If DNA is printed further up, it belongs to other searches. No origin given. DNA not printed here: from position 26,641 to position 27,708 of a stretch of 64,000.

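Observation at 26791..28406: AT-rich islet with a stand-alone TIR-like protein next to a ~6-TM protein: candidate uncharacterised archaeal TIR defence/signalling pair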

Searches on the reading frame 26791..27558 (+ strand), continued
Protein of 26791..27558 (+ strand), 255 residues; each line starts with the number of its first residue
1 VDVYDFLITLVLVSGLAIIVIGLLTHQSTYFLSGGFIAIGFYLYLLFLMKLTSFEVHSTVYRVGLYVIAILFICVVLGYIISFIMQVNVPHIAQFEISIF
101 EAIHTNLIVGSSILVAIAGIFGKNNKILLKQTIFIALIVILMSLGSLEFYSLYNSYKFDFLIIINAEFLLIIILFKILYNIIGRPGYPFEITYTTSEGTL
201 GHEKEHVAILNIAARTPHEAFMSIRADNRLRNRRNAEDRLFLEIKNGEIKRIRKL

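Call 89: fold_search(model_id=the predicted structure, library=pdb)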
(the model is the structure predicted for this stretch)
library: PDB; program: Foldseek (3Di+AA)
matches with E <= 10: 177; with E <= 0.001: 0
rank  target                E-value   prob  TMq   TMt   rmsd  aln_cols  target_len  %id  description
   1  5k7v_A                4.3e-01  0.54  0.25  0.23   9.7       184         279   13  Computational Design of Self-Assembling Cyclic Protein Homooligomers (released 2017-04-12)
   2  7o8p                  4.3e-01  0.44  0.26  0.25  13.6       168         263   11  NmHR light state structure at 17.5 ms (15 - 20 ms) after photoexcitation determined by serial millisecond crystallograph (released 2022-02-09)
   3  7o8v                  9.4e-01  0.30  0.26  0.25  11.0       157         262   11  NmHR light state structure at 55 ms (50 - 60 ms) after photoexcitation determined by serial millisecond crystallography (released 2022-02-09)
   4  5g2c                  9.4e-01  0.28  0.26  0.25  13.7       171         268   12  The crystal structure of light-driven chloride pump ClR (T102D) mutant at pH 4.5. (released 2016-10-19)
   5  7o8k                  1.3e+00  0.25  0.26  0.25  12.8       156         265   10  NmHR light state structure at 300 us after photoexcitation determined by serial femtosecond crystallography (with extrap (released 2022-02-09)
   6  8qtt_D                1.3e+00  0.13  0.19  0.20  12.5       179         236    8  Crystal structure of a C-terminally truncated version of Arabidopsis thaliana 14-3-3 omega in complex with a phosphope (released 2023-11-15)
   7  7vgt                  1.5e+00  0.18  0.25  0.25  16.4       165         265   10  Time-resolved serial femtosecond crystallography structure of light-driven chloride ion-pumping rhodopsin, NM-R3: restin (released 2022-02-16)
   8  7ra3_R                1.5e+00  0.06  0.18  0.14  19.6       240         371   14  cryo-EM of human Gastric inhibitory polypeptide receptor GIPR bound to GIP (released 2022-04-13)
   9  5doq_B                1.7e+00  0.18  0.25  0.20  14.7       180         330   12  The structure of bd oxidase from Geobacillus thermodenitrificans (released 2016-05-04)
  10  7o8f                  1.8e+00  0.20  0.26  0.25  11.0       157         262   11  NmHR dark state structure determined by serial femtosecond crystallography (released 2022-02-09)
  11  6btm_F                1.8e+00  0.07  0.15  0.11  15.4       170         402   12  Structure of Alternative Complex III from Flavobacterium johnsoniae (Wild Type) (released 2018-05-09)
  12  5g28                  1.9e+00  0.15  0.25  0.25  16.4       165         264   10  The crystal structure of light-driven chloride pump ClR at pH 6.0. (released 2016-10-19)
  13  9kq0_C                1.9e+00  0.10  0.19  0.21  26.9       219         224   11  Structure of TolQRA complex at pH 8.0 from E.coli (released 2026-03-04)
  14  9fka_B                2.0e+00  0.33  0.25  0.20   8.1       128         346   12  Cryo-EM structure of the reduced cytochrome bd oxidase from M. tuberculosis (released 2025-02-12)
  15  5o0t                  2.1e+00  0.11  0.24  0.27  13.5       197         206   13  CRYSTAL STRUCTURE OF TRANS-MEMBRANE DOMAIN OF Cylindrospermum stagnale NADPH-OXIDASE 5 (NOX5) (released 2017-06-28)
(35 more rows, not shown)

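Call 101: find_related_loci(query=A2, collection=viral_contigs, flank=8000)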
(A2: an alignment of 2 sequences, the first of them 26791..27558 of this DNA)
Query A2 (255 aa) in viral_contigs; peptide patterns used: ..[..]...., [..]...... (x = any residue, [..] = any of these).
162 stretches matched a pattern, but none encodes a relative of the query by tblastn (E <= 1e-3).

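Call 107: search_solved_structures(query=A7, max_evalue=10)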
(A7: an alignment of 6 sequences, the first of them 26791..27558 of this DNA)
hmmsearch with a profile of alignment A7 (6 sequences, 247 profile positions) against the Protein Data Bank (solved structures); distinct sequences matched with E-value up to 10: 3.
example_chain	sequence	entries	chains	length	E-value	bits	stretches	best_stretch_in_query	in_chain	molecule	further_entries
8agc_F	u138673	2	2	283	1.9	11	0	115-155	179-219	Dolichyl-diphosphooligosaccharide--protein glycosyltransferase subunit 2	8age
8agb_F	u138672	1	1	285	2.1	10.9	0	115-155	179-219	Dolichyl-diphosphooligosaccharide--protein glycosyltransferase subunit SWP1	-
6c26_C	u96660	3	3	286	2.3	10.8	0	115-156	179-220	Dolichyl-diphosphooligosaccharide--protein glycosyltransferase subunit SWP1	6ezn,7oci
